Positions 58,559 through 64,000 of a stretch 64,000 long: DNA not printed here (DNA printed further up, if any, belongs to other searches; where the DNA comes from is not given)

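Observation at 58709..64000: Giant ORF hidden from the ORF track: at least 1764 aa of helical protein running off the window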

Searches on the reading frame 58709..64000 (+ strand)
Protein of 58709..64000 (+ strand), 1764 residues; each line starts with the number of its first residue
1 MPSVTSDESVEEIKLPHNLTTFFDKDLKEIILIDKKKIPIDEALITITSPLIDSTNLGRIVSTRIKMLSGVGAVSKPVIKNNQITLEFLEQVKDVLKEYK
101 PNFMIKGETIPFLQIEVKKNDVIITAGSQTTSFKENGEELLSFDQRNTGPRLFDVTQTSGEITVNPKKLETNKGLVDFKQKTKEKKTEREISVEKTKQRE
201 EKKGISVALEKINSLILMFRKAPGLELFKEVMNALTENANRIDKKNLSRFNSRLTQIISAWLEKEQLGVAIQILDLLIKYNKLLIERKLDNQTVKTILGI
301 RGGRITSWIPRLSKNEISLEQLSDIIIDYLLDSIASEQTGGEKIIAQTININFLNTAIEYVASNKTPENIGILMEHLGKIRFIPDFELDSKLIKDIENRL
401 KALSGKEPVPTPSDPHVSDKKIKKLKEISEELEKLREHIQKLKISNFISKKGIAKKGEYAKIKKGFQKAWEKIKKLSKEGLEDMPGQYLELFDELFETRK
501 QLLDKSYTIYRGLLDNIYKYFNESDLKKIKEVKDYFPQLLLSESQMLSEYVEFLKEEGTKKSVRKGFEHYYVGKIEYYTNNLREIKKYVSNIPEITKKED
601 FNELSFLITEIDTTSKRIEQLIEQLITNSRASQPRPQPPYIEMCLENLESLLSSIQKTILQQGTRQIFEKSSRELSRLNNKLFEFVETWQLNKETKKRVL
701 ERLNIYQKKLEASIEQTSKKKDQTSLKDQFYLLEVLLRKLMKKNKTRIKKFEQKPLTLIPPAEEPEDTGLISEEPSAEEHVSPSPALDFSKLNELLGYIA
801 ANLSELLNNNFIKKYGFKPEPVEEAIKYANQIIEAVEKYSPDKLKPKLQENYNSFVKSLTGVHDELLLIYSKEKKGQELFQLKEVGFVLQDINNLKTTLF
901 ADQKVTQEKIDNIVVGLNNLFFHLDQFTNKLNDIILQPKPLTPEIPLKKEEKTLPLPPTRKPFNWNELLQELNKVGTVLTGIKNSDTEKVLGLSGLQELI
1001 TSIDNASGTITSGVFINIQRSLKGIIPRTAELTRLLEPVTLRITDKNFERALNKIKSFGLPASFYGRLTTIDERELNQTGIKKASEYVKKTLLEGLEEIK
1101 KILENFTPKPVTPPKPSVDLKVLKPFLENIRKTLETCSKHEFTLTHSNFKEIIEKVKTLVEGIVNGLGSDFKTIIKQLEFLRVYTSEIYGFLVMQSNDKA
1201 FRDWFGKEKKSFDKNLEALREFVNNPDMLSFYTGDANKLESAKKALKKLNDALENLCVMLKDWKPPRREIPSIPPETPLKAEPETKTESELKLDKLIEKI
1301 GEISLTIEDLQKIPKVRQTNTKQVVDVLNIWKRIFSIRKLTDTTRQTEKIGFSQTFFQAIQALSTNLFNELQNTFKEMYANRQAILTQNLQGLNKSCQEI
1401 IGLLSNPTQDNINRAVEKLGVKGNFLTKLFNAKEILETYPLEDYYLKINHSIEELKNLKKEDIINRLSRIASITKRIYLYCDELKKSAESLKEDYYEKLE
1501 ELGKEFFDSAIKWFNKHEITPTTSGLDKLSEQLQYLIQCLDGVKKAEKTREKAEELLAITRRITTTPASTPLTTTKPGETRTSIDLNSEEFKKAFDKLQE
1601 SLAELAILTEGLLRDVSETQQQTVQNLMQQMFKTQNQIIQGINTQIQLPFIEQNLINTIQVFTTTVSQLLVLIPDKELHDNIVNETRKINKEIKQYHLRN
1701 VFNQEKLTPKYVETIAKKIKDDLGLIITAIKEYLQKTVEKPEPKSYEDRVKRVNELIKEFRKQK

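Call 7: search_protein_families(library=pfam, proteins=[window:58709-64000:+], max_evalue=1)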
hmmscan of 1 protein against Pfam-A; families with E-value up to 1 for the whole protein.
window:58709-64000:+ (1764 aa): 5 families
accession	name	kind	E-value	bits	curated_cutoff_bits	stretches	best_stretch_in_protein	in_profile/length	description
PF01297.22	ZnuA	-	0.005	16.8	29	1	1685-1753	196-256/263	Zinc-uptake complex component A periplasmic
PF07261.16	DnaB_2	-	0.093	12.9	22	0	809-830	21-42/74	Replication initiation and membrane attachment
PF07066.17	DUF3882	-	0.094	13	22.1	0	1432-1457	56-81/162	Lactococcus phage M3 protein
PF17651.6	Raco_middle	-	0.12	12.4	26.8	0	873-924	49-98/163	RACo middle region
PF10805.13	DUF2730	-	0.5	10.9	24.9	1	572-629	38-93/102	Protein of unknown function (DUF2730)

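Call 8: search_protein_families(library=ncbifam, proteins=[window:58709-64000:+], max_evalue=1)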
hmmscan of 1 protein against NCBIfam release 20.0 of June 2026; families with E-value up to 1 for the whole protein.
window:58709-64000:+ (1764 aa): 1 family
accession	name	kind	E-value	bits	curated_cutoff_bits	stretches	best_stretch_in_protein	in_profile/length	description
NF041345.1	XopF1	subfamily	0.42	8.8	800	1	1351-1418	511-581/668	type III secretion system effector XopF1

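Call 9: search_solved_structures(query=window:58709-64000:+, max_evalue=1)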
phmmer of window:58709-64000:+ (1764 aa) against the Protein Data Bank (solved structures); distinct sequences matched with E-value up to 1: 0.

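Call 11: find_homologous_proteins(query=window:58709-64000:+)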
Query window:58709-64000:+ (1764 aa): 1 proteins with E <= 0.001 among 8000 candidates.
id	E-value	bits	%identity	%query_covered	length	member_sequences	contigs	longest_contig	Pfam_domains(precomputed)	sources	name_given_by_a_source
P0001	9.4e-232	791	59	24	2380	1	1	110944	-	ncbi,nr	ncbi:MAG: hypothetical protein GOU97_00550 [Nanoarchaeota archaeon]|nr:hypothetical protein [Nanoarc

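Call 13: find_encoding_contigs(protein=P0001, flank=10000)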
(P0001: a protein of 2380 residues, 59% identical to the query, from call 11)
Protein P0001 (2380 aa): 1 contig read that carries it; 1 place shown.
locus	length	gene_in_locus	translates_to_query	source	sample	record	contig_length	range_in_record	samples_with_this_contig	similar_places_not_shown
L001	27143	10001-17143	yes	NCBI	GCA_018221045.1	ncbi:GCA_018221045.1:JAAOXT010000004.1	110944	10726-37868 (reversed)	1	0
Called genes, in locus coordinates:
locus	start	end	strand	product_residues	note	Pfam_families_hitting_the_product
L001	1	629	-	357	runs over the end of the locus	PF00091:Tubulin, PF12327:FtsZ_C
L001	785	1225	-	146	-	PF13545:HTH_Crp_2 (faint), PF25212:HVO_A0114 (weak), PF13404:HTH_AsnC-type, PF13412:HTH_24, PF01037:AsnC_trans_reg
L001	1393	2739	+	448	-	PF18195:GatD_N, PF00710:Asparaginase, PF17763:Asparaginase_C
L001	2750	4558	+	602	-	PF02934:GatB_N, PF02938:GAD, PF02637:GatB_Yqey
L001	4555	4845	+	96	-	-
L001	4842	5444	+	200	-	PF01861:BpsA_C (faint), PF01135:PCMT, PF02475:TRM5-TYW2_MTfase (weak), PF05175:MTS, PF03602:Cons_hypoth95, PF06325:PrmA, PF13847:Methyltransf_31, PF13649:Methyltransf_25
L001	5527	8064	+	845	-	-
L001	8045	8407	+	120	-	PF18477:PIN_9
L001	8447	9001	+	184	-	PF03876:SHS2_Rpb7-N, PF00575:S1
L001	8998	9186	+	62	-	PF06093:Spt4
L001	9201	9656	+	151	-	PF01282:Ribosomal_S24e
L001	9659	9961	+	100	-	PF01599:Ribosomal_S27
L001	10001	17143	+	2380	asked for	-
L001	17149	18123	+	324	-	PF00814:TsaD, PF22521:HypF_C_2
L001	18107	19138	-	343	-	PF00890:FAD_binding_2 (weak), PF01266:DAO (faint), PF01494:FAD_binding_3 (faint), PF01946:Thi4 (faint), PF07992:Pyr_redox_2 (faint), PF13450:NAD_binding_8 (weak), PF22578:GGR_cat (weak)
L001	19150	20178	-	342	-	PF19773:DUF6259, PF14871:GHL6 (weak)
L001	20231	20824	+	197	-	PF01163:RIO1, PF01636:APH (faint), PF06293:Kdo (weak), PF07714:PK_Tyr_Ser-Thr, PF00069:Pkinase, PF03109:ABC1 (weak)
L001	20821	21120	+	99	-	-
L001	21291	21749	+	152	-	PF08069:Ribosomal_S13_N, PF00312:Ribosomal_S15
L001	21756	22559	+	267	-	PF01015:Ribosomal_S3Ae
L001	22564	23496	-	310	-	PF04055:Radical_SAM, PF08608:Wyosine_form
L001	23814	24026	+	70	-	PF01402:RHH_1 (weak)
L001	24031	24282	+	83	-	PF05016:ParE_toxin, PF15781:ParE-like_toxin (weak)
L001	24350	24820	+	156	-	-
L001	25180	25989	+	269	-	-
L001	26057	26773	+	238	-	PF01381:HTH_3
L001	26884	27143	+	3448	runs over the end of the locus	PF13385:Laminin_G_3, PF10102:DUF2341 (weak), PF11249:DUF3047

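Call 20: find_related_loci(query=A1, collection=genome_contigs, flank=10000)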
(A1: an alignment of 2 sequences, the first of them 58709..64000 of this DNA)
Query A1 (1764 aa) in genome_contigs; peptide patterns used: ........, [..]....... (x = any residue, [..] = any of these).
140 stretches matched a pattern; 1 encode a relative of the query (tblastn E <= 1e-3); 1 distinct loci.
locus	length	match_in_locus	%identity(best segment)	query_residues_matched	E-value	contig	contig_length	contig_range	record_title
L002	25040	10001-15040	59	1-1764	1e-123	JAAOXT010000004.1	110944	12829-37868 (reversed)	MAG: Nanoarchaeota archaeon isolate DPANNHV_H2.bin.114 k83_132926, whole genome shotgun sequence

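Call 21: find_related_loci(query=A1, collection=metagenome_contigs, flank=10000)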
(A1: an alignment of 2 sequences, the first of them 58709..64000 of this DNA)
Query A1 (1764 aa) in metagenome_contigs; peptide patterns used: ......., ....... (x = any residue, [..] = any of these).
600 stretches matched a pattern, but none encodes a relative of the query by tblastn (E <= 1e-3).

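Call 28: search_protein_families(library=phrogs, proteins=[window:58709-64000:+, P0001], max_evalue=0.1)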
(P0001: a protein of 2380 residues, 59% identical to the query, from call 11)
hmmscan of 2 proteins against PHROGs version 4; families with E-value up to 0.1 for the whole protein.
window:58709-64000:+ (1764 aa): 5 families
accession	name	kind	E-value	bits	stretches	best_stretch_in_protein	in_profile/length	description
phrog_8216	-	unknown function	0.0037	17.4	0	1684-1725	216-257/296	-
phrog_167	-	tail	0.0056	15.4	1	702-1401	492-912/1555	tail length tape measure protein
phrog_4469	-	unknown function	0.014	16.2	1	1443-1493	5-55/64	-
phrog_33881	-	unknown function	0.037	15.5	0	1462-1517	44-95/119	-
phrog_14192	-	unknown function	0.069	13.8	0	1521-1545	5-29/38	-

P0001 (2380 aa): 2 families
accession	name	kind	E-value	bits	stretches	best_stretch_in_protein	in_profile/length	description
phrog_22552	-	unknown function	0.023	16.1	0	1724-1773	6-56/61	-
phrog_2037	-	unknown function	0.043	15.1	0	1646-1690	27-71/72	-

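Call 29: search_protein_families(library=pfam, proteins=[P0001], max_evalue=0.01)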
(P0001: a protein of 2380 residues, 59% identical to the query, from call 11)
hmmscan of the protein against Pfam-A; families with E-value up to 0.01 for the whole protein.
P0001 (2380 aa): 0 families

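Call 38: find_related_loci(query=A1, collection=viral_contigs)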
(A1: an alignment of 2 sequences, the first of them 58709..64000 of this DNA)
Query A1 (1764 aa) in viral_contigs; peptide patterns used: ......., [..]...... (x = any residue, [..] = any of these).
208 stretches matched a pattern, but none encodes a relative of the query by tblastn (E <= 1e-3).

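Call 39: search_solved_structures(query=P0001, max_evalue=1)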
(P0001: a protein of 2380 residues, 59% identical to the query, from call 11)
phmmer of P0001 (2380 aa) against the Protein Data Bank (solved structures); distinct sequences matched with E-value up to 1: 8.
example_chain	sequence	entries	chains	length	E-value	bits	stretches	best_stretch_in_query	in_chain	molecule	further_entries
6nz1_A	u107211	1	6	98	0.099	12.8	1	216-295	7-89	Design construct XXA_GVDQ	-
6nyi_A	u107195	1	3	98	0.15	12.1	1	216-295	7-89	Design construct XXA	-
6qzm_A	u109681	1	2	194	0.7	9.9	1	626-736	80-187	Superoxide dismutase [Mn] 2, mitochondrial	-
6qzn_A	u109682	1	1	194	0.7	9.9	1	626-736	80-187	Superoxide dismutase [Mn] 2, mitochondrial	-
4x9q_A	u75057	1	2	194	0.71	9.9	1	626-736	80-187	Superoxide dismutase [Mn] 2, mitochondrial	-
6qzn_C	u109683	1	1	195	0.71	9.9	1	626-736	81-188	Superoxide dismutase [Mn] 2, mitochondrial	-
6s0d_A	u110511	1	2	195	0.71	9.9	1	626-736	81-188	Superoxide dismutase [Mn] 2, mitochondrial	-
3dc5_A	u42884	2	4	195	0.72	9.9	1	626-736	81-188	Superoxide dismutase [Mn] 2 | SUPEROXIDE DISMUTASE [MN] 2, MITOCHONDRIAL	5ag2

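Call 83: search_protein_families(library=padloc, proteins=[window:58709-64000:+, P0001], max_evalue=0.1)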
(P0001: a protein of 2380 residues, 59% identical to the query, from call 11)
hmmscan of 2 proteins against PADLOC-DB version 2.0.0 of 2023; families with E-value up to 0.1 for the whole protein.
window:58709-64000:+ (1764 aa): 0 families

P0001 (2380 aa): 0 families

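Call 87: search_dna_similar(query=window:58709-64000:+, collection=phages, mode=protein, max_evalue=0.001, max_rows=10)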
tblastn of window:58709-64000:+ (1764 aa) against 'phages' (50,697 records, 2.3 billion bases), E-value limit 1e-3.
No match.
